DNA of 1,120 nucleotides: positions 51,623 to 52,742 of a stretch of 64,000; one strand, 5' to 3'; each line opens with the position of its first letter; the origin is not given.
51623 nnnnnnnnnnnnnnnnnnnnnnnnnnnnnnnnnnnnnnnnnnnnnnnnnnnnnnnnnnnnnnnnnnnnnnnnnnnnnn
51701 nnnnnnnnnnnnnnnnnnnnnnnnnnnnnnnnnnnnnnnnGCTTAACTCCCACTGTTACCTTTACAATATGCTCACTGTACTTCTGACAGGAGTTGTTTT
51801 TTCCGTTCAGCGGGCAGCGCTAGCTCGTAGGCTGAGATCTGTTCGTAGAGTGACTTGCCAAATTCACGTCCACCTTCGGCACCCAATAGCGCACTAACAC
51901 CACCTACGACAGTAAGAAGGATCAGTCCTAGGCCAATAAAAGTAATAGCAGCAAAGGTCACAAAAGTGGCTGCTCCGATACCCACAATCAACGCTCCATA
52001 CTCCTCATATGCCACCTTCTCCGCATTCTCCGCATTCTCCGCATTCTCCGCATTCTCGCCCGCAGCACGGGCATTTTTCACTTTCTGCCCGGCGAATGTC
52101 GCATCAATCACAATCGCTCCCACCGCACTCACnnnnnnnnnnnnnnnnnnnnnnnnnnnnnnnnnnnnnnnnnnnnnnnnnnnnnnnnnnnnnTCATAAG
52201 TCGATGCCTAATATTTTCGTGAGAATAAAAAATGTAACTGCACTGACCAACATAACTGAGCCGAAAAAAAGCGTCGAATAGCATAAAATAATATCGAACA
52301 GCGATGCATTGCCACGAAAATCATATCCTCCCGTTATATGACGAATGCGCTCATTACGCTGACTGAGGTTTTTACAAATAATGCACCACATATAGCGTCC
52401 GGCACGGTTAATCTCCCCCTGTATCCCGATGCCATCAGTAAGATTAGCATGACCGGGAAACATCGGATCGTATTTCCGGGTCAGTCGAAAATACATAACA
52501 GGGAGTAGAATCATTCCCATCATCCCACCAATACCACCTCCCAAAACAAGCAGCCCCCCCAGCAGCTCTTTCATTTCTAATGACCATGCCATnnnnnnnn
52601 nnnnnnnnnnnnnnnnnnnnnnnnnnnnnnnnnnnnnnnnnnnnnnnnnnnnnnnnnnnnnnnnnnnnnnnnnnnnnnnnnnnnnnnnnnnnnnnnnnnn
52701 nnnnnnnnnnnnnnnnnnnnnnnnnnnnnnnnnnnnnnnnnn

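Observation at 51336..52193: Gene order and coupling within the array leave toxin-immunity pairing ambiguous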

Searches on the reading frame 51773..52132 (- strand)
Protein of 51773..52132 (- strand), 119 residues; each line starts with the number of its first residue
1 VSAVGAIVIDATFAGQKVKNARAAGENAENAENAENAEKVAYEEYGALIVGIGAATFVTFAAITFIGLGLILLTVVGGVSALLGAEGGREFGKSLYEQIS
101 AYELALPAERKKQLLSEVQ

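Call 3: search_protein_families(library=pfam, proteins=[window:51773-52132:-], max_evalue=1)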
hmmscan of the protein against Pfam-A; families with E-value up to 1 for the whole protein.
window:51773-52132:- (119 aa): 1 family
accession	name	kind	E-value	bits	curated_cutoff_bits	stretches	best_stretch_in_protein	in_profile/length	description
PF19762.4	DUF6249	-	0.031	14.7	33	1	21-83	33-98/104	Domain of unknown function (DUF6249)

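Call 4: search_protein_families(library=ncbifam, proteins=[window:51773-52132:-], max_evalue=1)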
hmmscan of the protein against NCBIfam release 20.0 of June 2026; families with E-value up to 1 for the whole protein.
window:51773-52132:- (119 aa): 1 family
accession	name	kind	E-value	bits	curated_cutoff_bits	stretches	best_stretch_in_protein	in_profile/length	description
NF038051.2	MamC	equivalog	0.055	13.8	100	1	15-74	16-75/97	magnetosome protein MamC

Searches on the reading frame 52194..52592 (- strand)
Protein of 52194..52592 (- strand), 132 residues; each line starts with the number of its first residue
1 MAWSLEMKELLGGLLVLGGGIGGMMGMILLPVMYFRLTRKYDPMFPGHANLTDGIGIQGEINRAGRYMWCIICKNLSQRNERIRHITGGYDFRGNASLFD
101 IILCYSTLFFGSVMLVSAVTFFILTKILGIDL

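Call 3: search_protein_families(library=pfam, proteins=[window:52194-52592:-], max_evalue=1)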
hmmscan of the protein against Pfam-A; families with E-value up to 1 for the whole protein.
window:52194-52592:- (132 aa): 0 families

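Call 4: search_protein_families(library=ncbifam, proteins=[window:52194-52592:-], max_evalue=1)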
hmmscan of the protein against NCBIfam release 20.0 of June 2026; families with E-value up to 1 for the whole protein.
window:52194-52592:- (132 aa): 0 families

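Call 20: find_homologous_proteins(query=window:52194-52592:-)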
Query window:52194-52592:- (132 aa): 77 proteins with E <= 0.001 among 98 candidates.
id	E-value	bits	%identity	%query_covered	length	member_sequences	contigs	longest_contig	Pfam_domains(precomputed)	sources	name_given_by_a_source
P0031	1.3e-82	293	100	100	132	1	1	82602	-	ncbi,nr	ncbi:MAG: hypothetical protein L3J89_03855 [Gammaproteobacteria bacterium]|nr:hypothetical protein [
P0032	3.6e-73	262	92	100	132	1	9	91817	-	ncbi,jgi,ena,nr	ncbi:MAG: hypothetical protein COB33_008335 [Thiotrichaceae bacterium]|nr:hypothetical protein [Thio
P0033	1.5e-72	260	91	100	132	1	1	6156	-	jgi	-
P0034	2.5e-67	243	87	100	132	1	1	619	-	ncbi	-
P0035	3.8e-66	239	83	100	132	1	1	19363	-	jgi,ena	-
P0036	7.2e-65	235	89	82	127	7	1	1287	-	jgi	-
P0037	1.6e-62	228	78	100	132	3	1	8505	-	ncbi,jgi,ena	-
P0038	1.0e-61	225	77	100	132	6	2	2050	-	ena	-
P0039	8.6e-61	222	79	100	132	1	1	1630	-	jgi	-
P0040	9.9e-60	219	78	98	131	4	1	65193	-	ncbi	-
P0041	1.3e-59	218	81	95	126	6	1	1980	-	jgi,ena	-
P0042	1.7e-59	218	81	95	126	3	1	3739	-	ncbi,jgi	-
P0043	2.5e-59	217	80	100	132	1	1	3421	-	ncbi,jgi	-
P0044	3.1e-58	214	80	95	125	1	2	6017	-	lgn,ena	-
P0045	4.1e-58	213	73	100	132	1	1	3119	-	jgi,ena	-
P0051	2.4e-57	211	78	95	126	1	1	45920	-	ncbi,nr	ncbi:MAG: hypothetical protein L3J89_10615 [Gammaproteobacteria bacterium]|nr:hypothetical protein [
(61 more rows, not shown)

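Call 21: find_encoding_contigs(protein=P0051, flank=8000, max_places=3)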
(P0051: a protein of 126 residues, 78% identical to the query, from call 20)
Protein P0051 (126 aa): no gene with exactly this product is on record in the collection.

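Call 22: find_encoding_contigs(protein=P0032, flank=8000, max_places=6)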
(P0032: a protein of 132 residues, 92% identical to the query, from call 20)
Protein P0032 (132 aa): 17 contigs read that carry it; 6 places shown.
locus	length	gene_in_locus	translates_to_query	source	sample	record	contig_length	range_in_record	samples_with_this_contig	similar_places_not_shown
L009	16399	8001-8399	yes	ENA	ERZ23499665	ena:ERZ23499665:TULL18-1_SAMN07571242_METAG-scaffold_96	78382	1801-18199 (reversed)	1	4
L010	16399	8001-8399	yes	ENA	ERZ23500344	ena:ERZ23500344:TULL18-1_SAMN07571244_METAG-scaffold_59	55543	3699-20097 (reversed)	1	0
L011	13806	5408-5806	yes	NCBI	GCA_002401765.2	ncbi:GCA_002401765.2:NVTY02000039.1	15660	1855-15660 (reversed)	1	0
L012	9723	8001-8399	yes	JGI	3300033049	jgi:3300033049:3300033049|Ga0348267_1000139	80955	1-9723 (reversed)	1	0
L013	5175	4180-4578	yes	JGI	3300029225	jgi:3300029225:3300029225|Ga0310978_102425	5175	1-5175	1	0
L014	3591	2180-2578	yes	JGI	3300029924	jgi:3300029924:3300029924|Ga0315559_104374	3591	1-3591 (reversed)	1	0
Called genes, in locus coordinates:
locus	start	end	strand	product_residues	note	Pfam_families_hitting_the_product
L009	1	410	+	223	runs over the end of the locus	PF00551:Formyl_trans_N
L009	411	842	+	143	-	PF04892:VanZ-LLP1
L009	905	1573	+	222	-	PF08239:SH3_3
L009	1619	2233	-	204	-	-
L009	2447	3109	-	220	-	PF00027:cNMP_binding, PF13545:HTH_Crp_2, PF00325:Crp (weak)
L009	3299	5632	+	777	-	PF05226:CHASE2, PF00211:Guanylate_cyc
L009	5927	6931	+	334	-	-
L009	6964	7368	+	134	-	-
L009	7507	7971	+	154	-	-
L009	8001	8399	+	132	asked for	-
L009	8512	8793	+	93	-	-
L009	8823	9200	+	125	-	-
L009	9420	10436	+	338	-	-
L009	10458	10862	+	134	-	-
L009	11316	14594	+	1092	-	PF04773:FecR, PF13431:TPR_17 (faint), PF13432:TPR_16 (faint), PF23914:TPR_CcmH_CycH (faint), PF07719:TPR_2 (faint), PF13414:TPR_11 (faint), PF13428:TPR_14 (faint), PF14559:TPR_19 (weak), +2 more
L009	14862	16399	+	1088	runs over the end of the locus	PF04773:FecR, PF13431:TPR_17 (faint), PF13432:TPR_16 (faint), PF23914:TPR_CcmH_CycH (faint), PF07719:TPR_2 (faint), PF13428:TPR_14 (faint), PF14559:TPR_19 (faint), PF00593:TonB_dep_Rec_b-barrel, +4 more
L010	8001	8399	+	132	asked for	-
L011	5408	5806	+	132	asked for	-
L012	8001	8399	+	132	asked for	-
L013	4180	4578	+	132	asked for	-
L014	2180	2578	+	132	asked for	-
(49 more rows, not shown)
